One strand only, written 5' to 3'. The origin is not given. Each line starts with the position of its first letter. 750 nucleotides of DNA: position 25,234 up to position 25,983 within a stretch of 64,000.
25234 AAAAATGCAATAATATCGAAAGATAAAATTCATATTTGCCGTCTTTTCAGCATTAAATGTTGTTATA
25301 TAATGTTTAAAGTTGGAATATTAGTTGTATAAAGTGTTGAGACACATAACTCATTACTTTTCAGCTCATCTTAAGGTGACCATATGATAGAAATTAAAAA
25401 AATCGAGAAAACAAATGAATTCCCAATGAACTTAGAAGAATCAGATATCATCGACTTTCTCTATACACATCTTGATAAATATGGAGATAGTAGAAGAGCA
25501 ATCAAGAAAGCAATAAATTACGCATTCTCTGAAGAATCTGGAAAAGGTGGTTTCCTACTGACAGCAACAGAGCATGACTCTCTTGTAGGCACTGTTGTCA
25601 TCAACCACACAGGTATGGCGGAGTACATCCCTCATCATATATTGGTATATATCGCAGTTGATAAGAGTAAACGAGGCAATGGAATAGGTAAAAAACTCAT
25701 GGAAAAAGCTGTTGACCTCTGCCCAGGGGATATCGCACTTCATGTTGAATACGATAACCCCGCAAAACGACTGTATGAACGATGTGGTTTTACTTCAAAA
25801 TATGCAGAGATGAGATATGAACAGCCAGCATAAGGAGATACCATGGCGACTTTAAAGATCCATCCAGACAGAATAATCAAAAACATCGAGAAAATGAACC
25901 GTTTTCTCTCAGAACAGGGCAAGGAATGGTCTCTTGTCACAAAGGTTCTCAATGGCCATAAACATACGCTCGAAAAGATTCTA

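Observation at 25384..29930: Racemase-like / M20 aminoacylase / alanine racemase operon bracketed by two GNAT acetyltransferases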

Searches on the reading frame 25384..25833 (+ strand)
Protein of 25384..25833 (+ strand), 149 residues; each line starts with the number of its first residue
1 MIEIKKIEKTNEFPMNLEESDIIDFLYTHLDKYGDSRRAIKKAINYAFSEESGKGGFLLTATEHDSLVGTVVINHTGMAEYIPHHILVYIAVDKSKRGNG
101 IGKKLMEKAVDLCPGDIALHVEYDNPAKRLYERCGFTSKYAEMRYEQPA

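Call 3: search_protein_families(library=pfam, proteins=[window:25384-25833:+])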
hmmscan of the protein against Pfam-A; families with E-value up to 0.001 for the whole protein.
window:25384-25833:+ (149 aa): 4 families
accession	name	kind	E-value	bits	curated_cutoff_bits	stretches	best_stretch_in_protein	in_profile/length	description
PF00583.31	Acetyltransf_1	-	1.7e-14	54.5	20.7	1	50-136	28-116/116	Acetyltransferase (GNAT) family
PF13508.13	Acetyltransf_7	-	4.1e-13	49.9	27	1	58-137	5-83/84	Acetyltransferase (GNAT) domain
PF13673.13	Acetyltransf_10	-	2.1e-10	41.1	23.6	1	47-139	21-110/128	Acetyltransferase (GNAT) domain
PF14542.12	Acetyltransf_CG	-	0.00096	19.7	30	0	75-111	11-51/80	GCN5-related N-acetyl-transferase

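Call 4: search_protein_families(library=ncbifam, proteins=[window:25384-25833:+])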
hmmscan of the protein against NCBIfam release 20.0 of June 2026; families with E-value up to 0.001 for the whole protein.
window:25384-25833:+ (149 aa): 3 families
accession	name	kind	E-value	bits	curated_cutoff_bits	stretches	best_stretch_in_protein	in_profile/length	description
TIGR01575.1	rimI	equivalog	1.4e-08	35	86.4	1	63-145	39-121/132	ribosomal protein S18-alanine N-acetyltransferase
NF002959.0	PRK03624.1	equivalog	2.5e-05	24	124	1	57-139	50-132/147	GNAT family acetyltransferase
NF007807.0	PRK10514.1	equivalog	0.00012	22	134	1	89-138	75-124/147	acetyltransferase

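Call 22: search_solved_structures(query=window:25384-25833:+, max_evalue=0.01)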
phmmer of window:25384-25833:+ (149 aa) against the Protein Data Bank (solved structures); distinct sequences matched with E-value up to 0.01: 11.
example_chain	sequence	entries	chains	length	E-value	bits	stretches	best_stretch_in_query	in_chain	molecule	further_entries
1wwz_A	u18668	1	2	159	2.8e-05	27.6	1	2-137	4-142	hypothetical protein PH1933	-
1vkc_A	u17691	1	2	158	3e-05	27.5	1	52-140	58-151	putative acetyl transferase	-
7l1k_A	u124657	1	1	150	0.00054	23.4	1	57-140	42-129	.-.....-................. 30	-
6yga_A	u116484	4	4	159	0.0026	21.2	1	89-145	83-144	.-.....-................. 30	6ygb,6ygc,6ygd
7mx2_A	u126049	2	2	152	0.0029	21.1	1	68-145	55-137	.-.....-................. 30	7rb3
1u6m_A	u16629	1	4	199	0.0047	20.4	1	86-137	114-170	acetyltransferase, GNAT family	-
2qec_A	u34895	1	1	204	0.0053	20.2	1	82-137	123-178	Histone acetyltransferase HPA2 and related acetyltransferases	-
2g3a_A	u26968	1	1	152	0.0062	20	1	37-138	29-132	acetyltransferase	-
1i21_A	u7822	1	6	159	0.0065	19.9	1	68-144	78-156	GLUCOSAMINE-PHOSPHATE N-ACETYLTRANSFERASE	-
1i12_A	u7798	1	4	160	0.0066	19.9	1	68-144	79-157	GLUCOSAMINE-PHOSPHATE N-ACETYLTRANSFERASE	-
1i1d_A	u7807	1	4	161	0.0067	19.9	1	68-144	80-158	GLUCOSAMINE-PHOSPHATE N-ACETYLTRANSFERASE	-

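Call 53: find_homologous_proteins(query=window:25384-25833:+, max_evalue=0.00001)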
Query window:25384-25833:+ (149 aa): 2205 proteins with E <= 0.00001 among 2207 candidates; the best 120 are listed.
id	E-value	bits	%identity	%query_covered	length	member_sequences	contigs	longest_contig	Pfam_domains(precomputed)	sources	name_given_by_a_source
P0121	5.4e-92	323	97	100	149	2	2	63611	PF13673.14,PF13508.14,PF00583.32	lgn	-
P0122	1.8e-76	273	80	100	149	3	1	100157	PF13673.14,PF13508.14,PF00583.32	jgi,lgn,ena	-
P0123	6.0e-67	242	76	99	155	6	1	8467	PF13673.14,PF13508.14,PF00583.32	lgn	-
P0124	3.3e-61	224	69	99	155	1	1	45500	PF13673.14,PF13508.14,PF00583.32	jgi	-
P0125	8.5e-55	203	63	93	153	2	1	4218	PF13673.14,PF13508.14,PF00583.32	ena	-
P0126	2.0e-54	202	65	97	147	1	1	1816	PF13673.14,PF13508.14,PF00583.32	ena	-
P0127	7.3e-54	200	60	97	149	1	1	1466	PF13673.14,PF13508.14,PF08445.17,PF13527.14,PF00583.32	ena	-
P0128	1.9e-53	198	61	99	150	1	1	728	PF13673.14,PF13508.14,PF00583.32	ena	-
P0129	2.2e-53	198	61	99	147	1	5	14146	PF13673.14,PF13508.14,PF00583.32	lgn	-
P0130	2.9e-53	198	60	99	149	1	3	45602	PF13673.14,PF13508.14,PF08445.17,PF13527.14,PF00583.32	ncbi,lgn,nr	ncbi:MAG: GNAT family N-acetyltransferase [Melioribacteraceae bacterium]|nr:GNAT family N-acetyltran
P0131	4.6e-53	197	59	99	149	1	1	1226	PF13673.14,PF13508.14,PF00583.32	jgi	jgi:ribosomal-protein-alanine N-acetyltransferase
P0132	6.6e-53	197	63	97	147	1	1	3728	PF13673.14,PF13508.14,PF00583.32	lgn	-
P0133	7.7e-53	197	57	99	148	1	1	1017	PF13673.14,PF13508.14,PF08445.17,PF00583.32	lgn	-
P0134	8.2e-53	196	63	97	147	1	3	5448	PF13673.14,PF13508.14,PF00583.32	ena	-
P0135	1.3e-52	196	60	99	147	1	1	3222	PF13673.14,PF13508.14,PF08445.17,PF00583.32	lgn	-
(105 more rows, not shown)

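Call 61: predict_structure(alignment_id=A4)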
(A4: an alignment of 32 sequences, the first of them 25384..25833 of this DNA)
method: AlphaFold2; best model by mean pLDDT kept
length: 149 residues; sequences in the alignment: 32
mean_pLDDT: 92.8   pTM: 0.88
mean pLDDT of the five models: 92.8, 92.7, 90.0, 89.8, 88.6
residues with pLDDT >= 90: 113; 70-90: 35; 50-70: 1; < 50: 0
segments of 3 or more residues with pLDDT < 50: none
pLDDT, mean of each block of 10 residues (from residue 1): 94 87 97 95 97 95 94 93 94 95 98 94 88 88 82
secondary structure, 60 per line:
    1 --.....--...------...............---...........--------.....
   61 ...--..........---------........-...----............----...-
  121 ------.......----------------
elements in order: E3-7 H19-33 H37-47 E56-63 E66-75 E85-92 H101-112 E117-119 H127-133

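Call 64: fold_search(model_id=the predicted structure, library=pdb)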
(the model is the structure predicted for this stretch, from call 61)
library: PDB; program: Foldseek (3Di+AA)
matches with E <= 10: 963; with E <= 0.001: 258
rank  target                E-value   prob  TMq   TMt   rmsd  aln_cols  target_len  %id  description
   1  3i9s_A                9.4e-08  1.00  0.66  0.62   4.5       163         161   24  Structure from the mobile metagenome of V.cholerae. Integron cassette protein VCH_CASS6 (released 2009-08-11)
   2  3i9s_D                2.0e-07  1.00  0.65  0.62   4.7       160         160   24  Structure from the mobile metagenome of V.cholerae. Integron cassette protein VCH_CASS6 (released 2009-08-11)
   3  3i9s_B                2.8e-07  1.00  0.67  0.62   4.5       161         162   23  Structure from the mobile metagenome of V.cholerae. Integron cassette protein VCH_CASS6 (released 2009-08-11)
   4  3dsb_A                4.6e-07  1.00  0.69  0.68   3.7       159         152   21  The crystal structure of a possible acetyltransferase from Clostridium difficile 630 (released 2008-09-09)
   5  1qsm_D                7.7e-07  1.00  0.64  0.63   4.1       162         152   15  Histone Acetyltransferase HPA2 from Saccharomyces Cerevisiae in Complex with Acetyl Coenzyme A (released 1999-12-22)
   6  1vkc_A                8.7e-07  1.00  0.62  0.62   5.1       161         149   25  Putative acetyl transferase from Pyrococcus furiosus (released 2004-12-14)
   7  3i9s_C                1.1e-06  1.00  0.65  0.61   4.5       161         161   23  Structure from the mobile metagenome of V.cholerae. Integron cassette protein VCH_CASS6 (released 2009-08-11)
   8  4yfj_A                1.5e-06  1.00  0.62  0.61   4.3       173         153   17  Crystal structure of aminoglycoside acetyltransferase AAC(3)-Ib (released 2015-03-18)
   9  7n1l_A                2.1e-06  1.00  0.69  0.71   3.5       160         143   16  Crystal Structure of Ribosomal-protein-alanine N-acetyltransferase from Brucella melitensis biovar Abortus 2308 (released 2021-06-16)
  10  6bvc                  2.1e-06  1.00  0.64  0.62   4.8       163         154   15  Crystal structure of AAC(3)-Ia in complex with coenzyme A (released 2017-12-27)
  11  1i1d_A                2.6e-06  1.00  0.56  0.54   5.5       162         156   18  CRYSTAL STRUCTURE OF YEAST GNA1 BOUND TO COA AND GLNAC-6P (released 2001-05-16)
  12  7n1l_B                2.7e-06  1.00  0.67  0.69   4.5       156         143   15  Crystal Structure of Ribosomal-protein-alanine N-acetyltransferase from Brucella melitensis biovar Abortus 2308 (released 2021-06-16)
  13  8a9n_B                2.9e-06  1.00  0.68  0.68   3.5       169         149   14  Structure of DpA polyamine acetyltransferase in complex with 1,3-DAP (released 2023-07-12)
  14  5hmn_A                3.1e-06  1.00  0.62  0.62   4.3       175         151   16  Crystal structure of an aminoglycoside acetyltransferase HMB0005 from an uncultured soil metagenomic sample, unknown a (released 2016-02-17)
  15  5u08_D                3.8e-06  1.00  0.65  0.65   4.4       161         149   14  Crystal structure of an aminoglycoside acetyltransferase meta-AAC0020 from an uncultured soil metagenomic sample in co (released 2017-02-08)
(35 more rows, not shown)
